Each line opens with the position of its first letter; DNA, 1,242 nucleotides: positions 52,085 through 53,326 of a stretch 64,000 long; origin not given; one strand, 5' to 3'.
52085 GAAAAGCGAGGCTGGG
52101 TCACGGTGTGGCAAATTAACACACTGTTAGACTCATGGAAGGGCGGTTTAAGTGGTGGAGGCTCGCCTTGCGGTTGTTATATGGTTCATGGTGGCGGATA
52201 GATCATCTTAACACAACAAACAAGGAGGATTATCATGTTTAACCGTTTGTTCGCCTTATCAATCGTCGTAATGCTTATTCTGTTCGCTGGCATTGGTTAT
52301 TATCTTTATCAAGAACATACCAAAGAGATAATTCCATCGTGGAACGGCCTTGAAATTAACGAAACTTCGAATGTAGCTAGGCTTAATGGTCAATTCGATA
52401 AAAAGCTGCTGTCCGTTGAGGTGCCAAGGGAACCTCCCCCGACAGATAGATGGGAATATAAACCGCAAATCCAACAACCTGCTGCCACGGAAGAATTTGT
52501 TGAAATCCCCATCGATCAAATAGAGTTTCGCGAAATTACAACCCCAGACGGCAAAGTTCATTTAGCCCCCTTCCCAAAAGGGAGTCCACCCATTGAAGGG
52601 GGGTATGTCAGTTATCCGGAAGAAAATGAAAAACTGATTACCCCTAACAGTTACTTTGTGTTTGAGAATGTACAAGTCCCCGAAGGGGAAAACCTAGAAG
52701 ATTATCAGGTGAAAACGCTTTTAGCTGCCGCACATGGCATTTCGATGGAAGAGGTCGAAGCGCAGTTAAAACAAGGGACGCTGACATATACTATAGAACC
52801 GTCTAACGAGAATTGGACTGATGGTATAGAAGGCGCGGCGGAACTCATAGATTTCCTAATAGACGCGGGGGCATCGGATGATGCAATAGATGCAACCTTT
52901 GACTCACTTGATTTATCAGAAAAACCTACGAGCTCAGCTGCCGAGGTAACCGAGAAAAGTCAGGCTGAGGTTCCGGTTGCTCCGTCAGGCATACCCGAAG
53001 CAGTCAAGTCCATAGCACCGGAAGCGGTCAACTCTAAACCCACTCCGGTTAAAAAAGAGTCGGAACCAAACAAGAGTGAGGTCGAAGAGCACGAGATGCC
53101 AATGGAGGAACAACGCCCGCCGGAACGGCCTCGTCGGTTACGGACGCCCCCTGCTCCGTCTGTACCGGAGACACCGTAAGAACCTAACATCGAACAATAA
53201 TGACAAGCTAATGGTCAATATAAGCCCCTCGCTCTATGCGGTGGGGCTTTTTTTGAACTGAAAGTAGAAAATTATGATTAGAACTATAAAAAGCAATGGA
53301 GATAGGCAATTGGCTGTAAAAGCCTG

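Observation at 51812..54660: Small secreted Cys/aromatic-rich protein followed by two paralogous membrane-anchored proteins of unknown function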

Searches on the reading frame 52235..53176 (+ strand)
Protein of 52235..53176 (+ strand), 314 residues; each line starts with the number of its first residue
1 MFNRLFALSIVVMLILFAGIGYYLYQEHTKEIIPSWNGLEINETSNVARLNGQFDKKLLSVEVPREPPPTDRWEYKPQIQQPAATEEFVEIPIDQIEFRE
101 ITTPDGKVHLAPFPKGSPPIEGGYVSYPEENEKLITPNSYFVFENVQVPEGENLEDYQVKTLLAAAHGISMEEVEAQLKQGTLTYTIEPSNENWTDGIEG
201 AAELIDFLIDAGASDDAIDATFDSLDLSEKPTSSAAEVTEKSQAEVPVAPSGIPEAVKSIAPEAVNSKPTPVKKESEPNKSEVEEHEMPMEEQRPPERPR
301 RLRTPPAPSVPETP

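Call 3: search_protein_families(library=pfam, proteins=[window:52235-53176:+], max_evalue=1)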
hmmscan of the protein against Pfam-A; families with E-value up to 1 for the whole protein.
window:52235-53176:+ (314 aa): 0 families

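Call 6: search_protein_families(library=ncbifam, proteins=[window:52235-53176:+], max_evalue=1)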
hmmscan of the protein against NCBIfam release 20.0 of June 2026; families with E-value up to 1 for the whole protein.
window:52235-53176:+ (314 aa): 1 family
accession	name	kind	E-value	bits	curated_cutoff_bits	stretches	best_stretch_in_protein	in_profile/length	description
NF008080.0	PRK10819.1-1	equivalog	0.56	9.6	418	1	232-292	75-133/252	TonB system transport protein TonB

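Call 9: find_encoding_contigs(protein=window:52235-53176:+, flank=6000, max_places=6)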
Protein window:52235-53176:+ (314 aa): 4 contigs read that carry it; 3 places shown.
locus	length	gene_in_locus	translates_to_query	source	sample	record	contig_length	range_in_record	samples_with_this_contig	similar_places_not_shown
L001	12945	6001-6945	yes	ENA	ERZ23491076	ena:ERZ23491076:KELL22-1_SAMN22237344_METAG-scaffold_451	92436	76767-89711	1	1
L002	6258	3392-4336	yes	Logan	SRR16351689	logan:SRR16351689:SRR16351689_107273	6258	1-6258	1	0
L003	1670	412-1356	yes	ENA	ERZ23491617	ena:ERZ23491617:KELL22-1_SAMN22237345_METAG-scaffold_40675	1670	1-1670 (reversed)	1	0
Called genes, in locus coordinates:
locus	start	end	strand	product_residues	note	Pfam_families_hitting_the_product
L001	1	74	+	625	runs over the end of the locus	PF00593:TonB_dep_Rec_b-barrel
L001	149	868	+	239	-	PF01618:MotA_ExbB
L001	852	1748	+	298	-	PF03544:TonB_C (weak)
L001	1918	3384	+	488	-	PF07719:TPR_2 (faint), PF13181:TPR_8 (faint), PF13428:TPR_14 (faint), PF13432:TPR_16 (faint), PF00515:TPR_1 (faint), PF13174:TPR_6 (faint), PF14559:TPR_19 (faint), PF13176:TPR_7 (faint), +1 more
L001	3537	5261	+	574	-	PF00528:BPD_transp_1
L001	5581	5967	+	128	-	-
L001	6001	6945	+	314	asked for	-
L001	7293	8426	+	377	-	-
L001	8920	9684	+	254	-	PF01261:AP_endonuc_2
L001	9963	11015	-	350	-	PF01408:GFO_IDH_MocA, PF03447:NAD_binding_3 (weak), PF02894:GFO_IDH_MocA_C, PF22725:GFO_IDH_MocA_C3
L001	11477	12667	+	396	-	PF02771:Acyl-CoA_dh_N, PF02770:Acyl-CoA_dh_M, PF00441:Acyl-CoA_dh_1, PF08028:Acyl-CoA_dh_2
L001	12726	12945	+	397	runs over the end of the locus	PF02515:CoA_transf_3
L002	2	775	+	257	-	?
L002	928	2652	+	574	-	PF00528:BPD_transp_1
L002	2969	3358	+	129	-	-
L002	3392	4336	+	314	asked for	-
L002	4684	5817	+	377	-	-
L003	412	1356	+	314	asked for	-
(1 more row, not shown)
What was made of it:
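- Checked: S: homologues start MF(A/V)TKGRL, so the true start is probably the second ATG at 51815 (128 aa), as called in L001 (call 9).
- The window's neighbours are TonB_dep_Rec, ExbB, TonB_C and BPD_transp_1 (call 9). The three genes are adjacent and on the same strand, and the arrangement is identical in two other assemblies of the same organism (L001, L002; call 9).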

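Call 10: find_homologous_proteins(query=window:52235-53176:+, max_evalue=0.01)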
Query window:52235-53176:+ (314 aa): 33 proteins with E <= 0.01 among 2697 candidates.
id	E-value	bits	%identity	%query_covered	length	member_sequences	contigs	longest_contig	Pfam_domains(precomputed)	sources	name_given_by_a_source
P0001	7.2e-189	645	94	100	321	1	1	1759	-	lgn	-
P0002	1.8e-185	634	94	100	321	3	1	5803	-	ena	-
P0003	1.1e-183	628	92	100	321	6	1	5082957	-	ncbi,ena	-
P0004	2.5e-115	403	70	88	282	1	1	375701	-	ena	-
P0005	3.9e-113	396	69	88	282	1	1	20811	-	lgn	-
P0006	5.7e-109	382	60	96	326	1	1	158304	-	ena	-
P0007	3.1e-108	380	62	96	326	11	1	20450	-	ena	-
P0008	2.3e-105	371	61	93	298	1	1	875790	-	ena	-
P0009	3.1e-105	370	61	96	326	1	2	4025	-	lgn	-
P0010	4.8e-105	370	62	96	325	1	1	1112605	-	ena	-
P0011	5.1e-105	369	62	96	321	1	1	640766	-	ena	-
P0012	1.3e-104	368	62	96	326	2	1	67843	-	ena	-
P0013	3.4e-104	367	59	96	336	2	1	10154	-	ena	-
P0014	4.6e-104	366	62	96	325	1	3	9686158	-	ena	-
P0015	9.3e-104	365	62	96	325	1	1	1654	-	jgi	jgi:hypothetical protein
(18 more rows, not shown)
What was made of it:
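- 52235..53179 (+): A: a Big-family member (314 aa). It has an N-in signal anchor, the conserved alpha/beta core (TPDGKVH ... PEGE..Y ... GISMEEV) and a P/E/R-rich tail that is a degenerate version of the family's C-terminal module. There are 33 orthologs at 56% identity or more (call 10).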

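Call 11: find_encoding_contigs(protein=P0003, flank=8000, max_places=3)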
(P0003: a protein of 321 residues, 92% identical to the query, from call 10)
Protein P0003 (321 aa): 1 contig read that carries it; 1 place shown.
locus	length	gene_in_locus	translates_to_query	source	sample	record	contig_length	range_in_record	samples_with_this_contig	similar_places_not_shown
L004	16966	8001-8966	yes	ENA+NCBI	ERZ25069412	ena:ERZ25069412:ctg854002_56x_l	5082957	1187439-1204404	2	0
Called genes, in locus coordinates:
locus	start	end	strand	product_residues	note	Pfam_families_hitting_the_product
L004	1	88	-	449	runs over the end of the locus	PF05569:Peptidase_M56, PF01435:Peptidase_M48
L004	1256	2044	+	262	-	-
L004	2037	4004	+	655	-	PF00989:PAS, PF13426:PAS_9, PF08448:PAS_4, PF13426:PAS_9, PF00158:Sigma54_activat, PF14532:Sigma54_activ_2, PF25601:AAA_lid_14, PF02954:HTH_8, +4 more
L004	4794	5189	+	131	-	-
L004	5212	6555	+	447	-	-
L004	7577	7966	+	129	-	-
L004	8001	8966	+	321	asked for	-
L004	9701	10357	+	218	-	-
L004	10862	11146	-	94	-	-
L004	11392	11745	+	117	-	PF01740:STAS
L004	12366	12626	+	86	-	-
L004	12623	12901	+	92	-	-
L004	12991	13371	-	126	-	-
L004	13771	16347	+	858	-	PF13620:CarboxypepD_reg (faint), PF01835:MG2 (faint), PF02369:Big_1, PF17789:MG4 (faint), PF02369:Big_1, PF09134:Invasin_D3, PF02369:Big_1, PF09134:Invasin_D3, +1 more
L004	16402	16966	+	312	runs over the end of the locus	PF00781:DAGK_cat, PF19279:YegS_C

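Call 12: find_encoding_contigs(protein=P0014, flank=8000, max_places=3)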
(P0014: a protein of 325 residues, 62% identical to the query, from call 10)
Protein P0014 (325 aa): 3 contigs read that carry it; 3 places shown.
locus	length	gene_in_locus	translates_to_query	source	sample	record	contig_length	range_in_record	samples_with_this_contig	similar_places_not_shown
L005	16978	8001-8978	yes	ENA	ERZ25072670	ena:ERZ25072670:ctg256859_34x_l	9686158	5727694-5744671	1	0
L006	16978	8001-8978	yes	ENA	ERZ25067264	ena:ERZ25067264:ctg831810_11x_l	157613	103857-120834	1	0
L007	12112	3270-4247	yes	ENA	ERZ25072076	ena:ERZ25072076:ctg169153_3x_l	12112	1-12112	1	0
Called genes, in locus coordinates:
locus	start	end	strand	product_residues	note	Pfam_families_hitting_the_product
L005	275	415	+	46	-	-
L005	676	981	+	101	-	-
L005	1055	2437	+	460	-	PF05721:PhyH, PF03130:HEAT_PBS (faint), PF13513:HEAT_EZ (faint), PF02985:HEAT (faint), PF13646:HEAT_2, PF00514:Arm (faint), PF12717:Cnd1 (faint), PF13646:HEAT_2, +1 more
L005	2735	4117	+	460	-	PF05721:PhyH, PF00514:Arm (faint), PF02985:HEAT (faint), PF13646:HEAT_2, PF13646:HEAT_2, PF01602:Adaptin_N (weak), PF13513:HEAT_EZ (weak), PF13646:HEAT_2, +4 more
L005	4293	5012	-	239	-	-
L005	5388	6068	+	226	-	PF04199:Cyclase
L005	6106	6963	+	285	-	PF05721:PhyH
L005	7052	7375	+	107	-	PF00930:DPPIV_N (faint), PF07676:PD40 (weak), PF26549:Tricorn_N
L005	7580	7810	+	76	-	-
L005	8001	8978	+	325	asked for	-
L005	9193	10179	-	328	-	PF23023:Anti-Pycsar_Apyc1, PF00753:Lactamase_B, PF12706:Lactamase_B_2 (weak)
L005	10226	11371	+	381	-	-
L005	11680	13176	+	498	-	PF01566:Nramp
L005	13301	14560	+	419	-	PF05977:MFS_3, PF07690:MFS_1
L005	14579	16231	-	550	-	PF02776:TPP_enzyme_N, PF00205:TPP_enzyme_M, PF02775:TPP_enzyme_C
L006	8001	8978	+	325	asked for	-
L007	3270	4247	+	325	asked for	-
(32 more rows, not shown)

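Call 13: find_encoding_contigs(protein=P0004, flank=8000, max_places=3)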
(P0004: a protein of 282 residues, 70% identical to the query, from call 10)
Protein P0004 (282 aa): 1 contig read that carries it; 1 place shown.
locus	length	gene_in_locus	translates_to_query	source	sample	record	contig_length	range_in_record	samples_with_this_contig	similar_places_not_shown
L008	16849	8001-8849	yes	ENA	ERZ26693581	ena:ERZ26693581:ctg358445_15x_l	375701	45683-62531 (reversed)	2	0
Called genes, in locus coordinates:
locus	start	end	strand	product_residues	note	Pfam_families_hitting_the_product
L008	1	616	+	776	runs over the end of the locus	PF02737:3HCDH_N, PF00725:3HCDH, PF00378:ECH_1, PF16113:ECH_2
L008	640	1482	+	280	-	PF00753:Lactamase_B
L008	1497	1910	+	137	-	-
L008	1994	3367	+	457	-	PF05721:PhyH, PF03130:HEAT_PBS (faint), PF13513:HEAT_EZ (faint), PF13646:HEAT_2 (weak), PF12755:Vac14_Fab1_bd (faint), PF00514:Arm (faint), PF01602:Adaptin_N (faint), PF13646:HEAT_2, +3 more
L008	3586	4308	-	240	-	-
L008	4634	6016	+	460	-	PF05721:PhyH, PF00514:Arm (faint), PF03130:HEAT_PBS (faint), PF13513:HEAT_EZ (faint), PF13646:HEAT_2, PF13646:HEAT_2, PF01602:Adaptin_N (weak), PF13646:HEAT_2, +4 more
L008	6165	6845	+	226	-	PF04199:Cyclase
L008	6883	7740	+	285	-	PF05721:PhyH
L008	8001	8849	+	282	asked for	-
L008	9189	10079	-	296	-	PF23023:Anti-Pycsar_Apyc1, PF00753:Lactamase_B, PF12706:Lactamase_B_2 (weak)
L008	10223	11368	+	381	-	PF07676:PD40 (faint)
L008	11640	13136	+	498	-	PF01566:Nramp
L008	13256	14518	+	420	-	PF05977:MFS_3, PF07690:MFS_1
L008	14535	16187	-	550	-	PF02776:TPP_enzyme_N, PF00205:TPP_enzyme_M, PF02775:TPP_enzyme_C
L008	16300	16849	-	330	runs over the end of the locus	PF05721:PhyH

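Call 49: search_protein_families(library=padloc, proteins=[window:52235-53176:+], max_evalue=1)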
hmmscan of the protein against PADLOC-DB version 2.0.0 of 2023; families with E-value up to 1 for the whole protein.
window:52235-53176:+ (314 aa): 0 families

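Call 50: search_protein_families(library=phrogs, proteins=[window:52235-53176:+], max_evalue=1)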
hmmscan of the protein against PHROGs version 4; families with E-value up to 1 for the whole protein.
window:52235-53176:+ (314 aa): 0 families
